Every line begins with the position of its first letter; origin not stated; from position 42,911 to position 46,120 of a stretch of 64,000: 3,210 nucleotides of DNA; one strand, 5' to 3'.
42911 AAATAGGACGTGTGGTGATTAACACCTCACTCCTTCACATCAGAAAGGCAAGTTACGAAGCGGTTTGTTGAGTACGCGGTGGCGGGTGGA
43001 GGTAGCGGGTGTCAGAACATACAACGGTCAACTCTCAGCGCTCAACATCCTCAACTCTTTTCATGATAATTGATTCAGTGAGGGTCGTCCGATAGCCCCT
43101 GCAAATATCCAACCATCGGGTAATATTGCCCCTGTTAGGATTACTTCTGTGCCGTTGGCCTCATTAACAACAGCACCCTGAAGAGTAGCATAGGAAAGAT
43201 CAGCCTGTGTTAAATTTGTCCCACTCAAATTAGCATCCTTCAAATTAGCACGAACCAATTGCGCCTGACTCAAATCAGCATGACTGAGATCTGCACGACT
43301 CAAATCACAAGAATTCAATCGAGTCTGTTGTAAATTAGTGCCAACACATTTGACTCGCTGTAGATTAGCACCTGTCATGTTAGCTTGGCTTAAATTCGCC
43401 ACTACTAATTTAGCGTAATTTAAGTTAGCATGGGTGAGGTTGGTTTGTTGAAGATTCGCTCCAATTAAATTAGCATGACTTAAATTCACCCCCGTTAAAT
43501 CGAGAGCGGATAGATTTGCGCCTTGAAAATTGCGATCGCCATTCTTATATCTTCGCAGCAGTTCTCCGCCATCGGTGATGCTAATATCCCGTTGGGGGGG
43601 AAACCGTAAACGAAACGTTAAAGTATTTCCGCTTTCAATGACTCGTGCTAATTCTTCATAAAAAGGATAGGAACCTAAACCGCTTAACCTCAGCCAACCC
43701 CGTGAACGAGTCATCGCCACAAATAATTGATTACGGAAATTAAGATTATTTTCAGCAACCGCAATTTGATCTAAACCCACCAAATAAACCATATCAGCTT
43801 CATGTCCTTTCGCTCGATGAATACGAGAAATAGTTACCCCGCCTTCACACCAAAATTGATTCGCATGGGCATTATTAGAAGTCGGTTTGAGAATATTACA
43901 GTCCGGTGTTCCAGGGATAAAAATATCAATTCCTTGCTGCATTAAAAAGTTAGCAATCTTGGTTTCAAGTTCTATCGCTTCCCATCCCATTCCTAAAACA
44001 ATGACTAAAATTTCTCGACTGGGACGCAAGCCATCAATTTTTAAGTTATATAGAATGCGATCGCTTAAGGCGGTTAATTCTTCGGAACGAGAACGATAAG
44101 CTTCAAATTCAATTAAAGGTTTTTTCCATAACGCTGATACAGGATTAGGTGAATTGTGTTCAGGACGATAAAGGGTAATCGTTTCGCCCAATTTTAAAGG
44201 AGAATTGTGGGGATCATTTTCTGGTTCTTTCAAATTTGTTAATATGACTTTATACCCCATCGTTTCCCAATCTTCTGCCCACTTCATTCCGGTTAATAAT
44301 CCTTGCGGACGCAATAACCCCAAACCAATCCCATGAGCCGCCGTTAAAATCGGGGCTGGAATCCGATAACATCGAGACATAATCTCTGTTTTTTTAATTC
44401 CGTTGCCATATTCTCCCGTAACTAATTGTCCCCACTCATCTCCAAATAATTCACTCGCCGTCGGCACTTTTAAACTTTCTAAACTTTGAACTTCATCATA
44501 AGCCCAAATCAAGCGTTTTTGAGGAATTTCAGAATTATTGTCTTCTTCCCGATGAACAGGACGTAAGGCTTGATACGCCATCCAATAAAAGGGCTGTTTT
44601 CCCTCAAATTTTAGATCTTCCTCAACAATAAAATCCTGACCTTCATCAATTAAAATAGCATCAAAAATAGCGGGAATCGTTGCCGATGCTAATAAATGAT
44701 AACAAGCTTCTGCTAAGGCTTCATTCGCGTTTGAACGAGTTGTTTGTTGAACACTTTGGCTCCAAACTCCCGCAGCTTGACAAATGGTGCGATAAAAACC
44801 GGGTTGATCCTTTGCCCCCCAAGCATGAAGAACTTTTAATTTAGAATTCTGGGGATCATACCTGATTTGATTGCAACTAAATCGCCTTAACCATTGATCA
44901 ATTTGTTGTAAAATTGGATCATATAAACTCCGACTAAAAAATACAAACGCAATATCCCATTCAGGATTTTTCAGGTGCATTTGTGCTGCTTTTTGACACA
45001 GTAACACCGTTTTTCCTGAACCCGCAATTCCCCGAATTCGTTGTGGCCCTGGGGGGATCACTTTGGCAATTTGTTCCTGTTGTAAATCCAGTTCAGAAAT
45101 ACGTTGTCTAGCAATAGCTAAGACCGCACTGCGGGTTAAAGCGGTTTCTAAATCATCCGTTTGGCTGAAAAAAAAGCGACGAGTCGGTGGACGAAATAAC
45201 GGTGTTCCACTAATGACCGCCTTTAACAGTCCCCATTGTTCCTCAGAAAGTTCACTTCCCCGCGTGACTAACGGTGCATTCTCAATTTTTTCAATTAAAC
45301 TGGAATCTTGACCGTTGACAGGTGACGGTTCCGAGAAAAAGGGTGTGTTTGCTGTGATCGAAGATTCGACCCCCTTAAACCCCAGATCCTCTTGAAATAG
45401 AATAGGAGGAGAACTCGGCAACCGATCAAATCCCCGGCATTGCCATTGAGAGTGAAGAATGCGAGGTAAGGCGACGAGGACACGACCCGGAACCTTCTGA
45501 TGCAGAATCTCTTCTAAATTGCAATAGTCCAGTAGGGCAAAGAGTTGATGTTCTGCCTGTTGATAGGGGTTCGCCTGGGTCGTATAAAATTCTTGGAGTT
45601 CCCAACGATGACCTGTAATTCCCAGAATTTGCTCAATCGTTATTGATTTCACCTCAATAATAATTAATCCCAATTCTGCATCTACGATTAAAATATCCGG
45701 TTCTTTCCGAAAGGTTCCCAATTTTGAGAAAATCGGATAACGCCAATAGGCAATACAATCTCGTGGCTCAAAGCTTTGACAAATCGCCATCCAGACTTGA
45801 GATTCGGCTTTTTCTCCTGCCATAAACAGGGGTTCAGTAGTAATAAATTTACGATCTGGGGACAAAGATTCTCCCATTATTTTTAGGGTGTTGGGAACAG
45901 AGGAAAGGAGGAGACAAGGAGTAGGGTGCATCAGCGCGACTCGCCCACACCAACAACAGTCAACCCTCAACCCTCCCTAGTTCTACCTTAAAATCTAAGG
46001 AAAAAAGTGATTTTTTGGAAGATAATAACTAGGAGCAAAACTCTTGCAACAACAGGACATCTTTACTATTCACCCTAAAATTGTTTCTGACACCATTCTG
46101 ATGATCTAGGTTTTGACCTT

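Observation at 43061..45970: NERD nuclease / SF1 helicase fused to a C-terminal pentapeptide-repeat domain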

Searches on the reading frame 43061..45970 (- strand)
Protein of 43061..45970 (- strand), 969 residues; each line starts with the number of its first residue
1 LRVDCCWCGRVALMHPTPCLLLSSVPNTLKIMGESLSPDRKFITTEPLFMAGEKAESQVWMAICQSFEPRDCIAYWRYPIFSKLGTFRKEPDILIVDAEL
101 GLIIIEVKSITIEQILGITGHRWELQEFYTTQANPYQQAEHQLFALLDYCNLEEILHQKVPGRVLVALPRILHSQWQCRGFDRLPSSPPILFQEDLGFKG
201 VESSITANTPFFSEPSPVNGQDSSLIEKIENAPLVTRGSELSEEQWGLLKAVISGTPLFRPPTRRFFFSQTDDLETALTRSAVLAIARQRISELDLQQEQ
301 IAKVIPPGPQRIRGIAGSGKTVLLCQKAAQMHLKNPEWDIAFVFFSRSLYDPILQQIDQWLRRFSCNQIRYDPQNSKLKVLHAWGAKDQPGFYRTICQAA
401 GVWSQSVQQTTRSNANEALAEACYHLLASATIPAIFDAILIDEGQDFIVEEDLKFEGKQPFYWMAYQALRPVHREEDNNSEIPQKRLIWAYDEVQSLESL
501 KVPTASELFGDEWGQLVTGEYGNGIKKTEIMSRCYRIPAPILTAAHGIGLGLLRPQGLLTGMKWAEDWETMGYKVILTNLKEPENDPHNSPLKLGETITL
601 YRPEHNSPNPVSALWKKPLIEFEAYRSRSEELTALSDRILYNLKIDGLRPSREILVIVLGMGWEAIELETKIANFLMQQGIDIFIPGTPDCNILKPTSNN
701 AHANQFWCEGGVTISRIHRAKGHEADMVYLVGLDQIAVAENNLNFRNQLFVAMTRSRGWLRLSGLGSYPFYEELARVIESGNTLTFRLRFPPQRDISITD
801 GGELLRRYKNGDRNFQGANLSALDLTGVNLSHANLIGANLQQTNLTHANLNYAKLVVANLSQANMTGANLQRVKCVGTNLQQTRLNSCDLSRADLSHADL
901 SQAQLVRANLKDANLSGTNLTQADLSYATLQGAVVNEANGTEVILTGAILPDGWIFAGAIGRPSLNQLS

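Call 3: search_protein_families(library=pfam, proteins=[window:43061-45970:-], max_evalue=0.1)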
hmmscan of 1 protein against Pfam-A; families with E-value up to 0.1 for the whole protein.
window:43061-45970:- (969 aa): 11 families
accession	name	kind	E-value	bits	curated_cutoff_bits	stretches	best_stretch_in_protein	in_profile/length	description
PF00805.28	Pentapeptide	-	4.8e-34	116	20.2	4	888-926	1-39/40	Pentapeptide repeats (8 copies)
PF13599.13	Pentapeptide_4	-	1.9e-14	53.9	38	2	814-884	7-77/78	Pentapeptide repeat region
PF13538.12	UvrD_C_2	-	5.7e-11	42.5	27.4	1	712-762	2-51/52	UvrD-like helicase C-terminal domain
PF13576.12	Pentapeptide_3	-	8.2e-06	26.4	27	0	861-903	2-47/48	Pentapeptide repeats (9 copies)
PF25199.1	nSTAND_NTPase5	-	0.0013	19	34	1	287-343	15-76/145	Novel STAND NTPase 5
PF13361.12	UvrD_C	-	0.0035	17.2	25.6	1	710-762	285-345/350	UvrD-like helicase C-terminal domain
PF24883.2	NPHP3_N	-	0.011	16.4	24.8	1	312-374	27-85/164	Nephrocystin 3, N-terminal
PF05729.18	NACHT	-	0.015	15.5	26.7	1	312-352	5-48/167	NACHT domain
PF01443.25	Viral_helicase1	-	0.015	15.5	21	0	699-760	164-224/228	Viral superfamily 1 RNA helicase core domain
PF25296.1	Decapeptide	-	0.028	14.7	45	0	869-933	6-70/74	Decapeptide repeat region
PF04851.21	ResIII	-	0.086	13.2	22.5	0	314-363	30-79/164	Type III restriction enzyme, res subunit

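Call 4: search_protein_families(library=padloc, proteins=[window:43061-45970:-], max_evalue=0.1)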
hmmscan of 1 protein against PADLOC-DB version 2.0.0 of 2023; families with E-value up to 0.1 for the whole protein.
window:43061-45970:- (969 aa): 15 families
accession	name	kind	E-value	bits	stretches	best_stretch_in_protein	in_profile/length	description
PDLC03002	Helicase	-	8.6e-78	260.3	1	276-787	173-643/707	-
PDLC01087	C3a187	-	3.6e-17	60.4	1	284-448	187-332/559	NERD+UvrD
PDLC00132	GajB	-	1.7e-08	31.6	1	709-763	538-599/625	UrvD helicase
PDLC03813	RTasNERD-Hel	-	2.5e-07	28.2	1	88-151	49-109/519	DRT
PDLC00116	GajB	-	0.00015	18.6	1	697-757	448-511/557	UrvD helicase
PDLC00103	GajB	-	0.00016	18.8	1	702-757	511-569/612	UrvD helicase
PDLC00104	GajB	-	0.00048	17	0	307-369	15-79/574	UrvD helicase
PDLC00122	GajB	-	0.00072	16.6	0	716-782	427-489/502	UrvD helicase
PDLC00127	GajB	-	0.0026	14.3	1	702-742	496-536/594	UrvD helicase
PDLC00117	GajB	-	0.0039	13.7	1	709-759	512-569/604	UrvD helicase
PDLC00114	GajB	-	0.0091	12.6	1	710-763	546-610/635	UrvD helicase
PDLC00112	GajB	-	0.016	11.9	0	674-731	458-514/581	UrvD helicase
PDLC00107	GajB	-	0.017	11.7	1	708-736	476-504/587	UrvD helicase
PDLC02350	AbiO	-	0.018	11.8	1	295-334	180-219/468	AbiO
PDLC00144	GajB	-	0.041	10.4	1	705-758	461-514/559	UrvD helicase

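Call 5: search_protein_families(library=ncbifam, proteins=[window:43061-45970:-], max_evalue=0.1)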
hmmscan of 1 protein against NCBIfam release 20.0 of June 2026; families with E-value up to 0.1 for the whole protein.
window:43061-45970:- (969 aa): 21 families
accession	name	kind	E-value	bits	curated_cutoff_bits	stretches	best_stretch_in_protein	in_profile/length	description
NF052603.1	penta_Alr5209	equivalog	1.1e-27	96.4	125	2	803-894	3-94/113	Alr5209 family pentapeptide repeat protein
NF047416.1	penta_HetL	equivalog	1.3e-26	93.4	260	3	838-920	133-218/218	heterocyst differentiation pentapeptide repeat protein HetL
NF053713.1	helicas_STM2767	equivalog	1.1e-23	83.6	550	2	310-447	192-329/665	STM2767 family DEAD/DEAH box helicase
NF011744.0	PRK15197.1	equivalog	7.8e-20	71.2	274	2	802-898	168-259/291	SPI-2 type III secretion system effector PipB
NF011743.0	PRK15196.1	equivalog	1.9e-18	66.4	354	1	813-941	192-325/350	type III secretion system effector PipB2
NF033086.2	penta_rpt_Qnr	equivalog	6.4e-09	35.9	240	1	818-926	71-184/211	Qnr family pentapeptide repeat protein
NF000056.3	penta_rpt_QnrS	exception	1.1e-08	35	460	1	817-926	76-195/218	QnrS family quinolone resistance pentapeptide repeat protein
NF000349.1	mfpA_AE000516.2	equivalog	8.8e-08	32.2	360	2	865-936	94-165/183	pentapeptide repeat protein MfpA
NF000071.4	penta_rpt_QnrA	exception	1.1e-07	31.8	450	2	824-900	118-189/218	QnrA family quinolone resistance pentapeptide repeat protein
NF012151.0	penta_rpt_QnrAS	exception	1.7e-07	31.5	490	1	813-926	82-195/218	QnrAS family quinolone resistance pentapeptide repeat protein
NF012152.0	penta_rpt_QnrC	exception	2e-07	31.2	500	1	814-926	78-195/221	QnrC family quinolone resistance pentapeptide repeat protein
NF038182.1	penta_rpt_SmQnr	exception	3.6e-07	30.2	460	2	813-875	140-201/215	SmQnr family pentapeptide repeat protein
NF000421.1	penta_rpt_QnrVC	exception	4.1e-07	30.1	460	1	790-925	61-194/218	QnrVC family quinolone resistance pentapeptide repeat protein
NF011904.1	PRK15377.1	subfamily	2.1e-06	26.4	500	1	814-938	20-133/606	type III secretion system effector HECT-type E3 ubiquitin transferase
NF000139.2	penta_rpt_QnrD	exception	3.1e-05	24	425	1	817-950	22-151/214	QnrD family quinolone resistance pentapeptide repeat protein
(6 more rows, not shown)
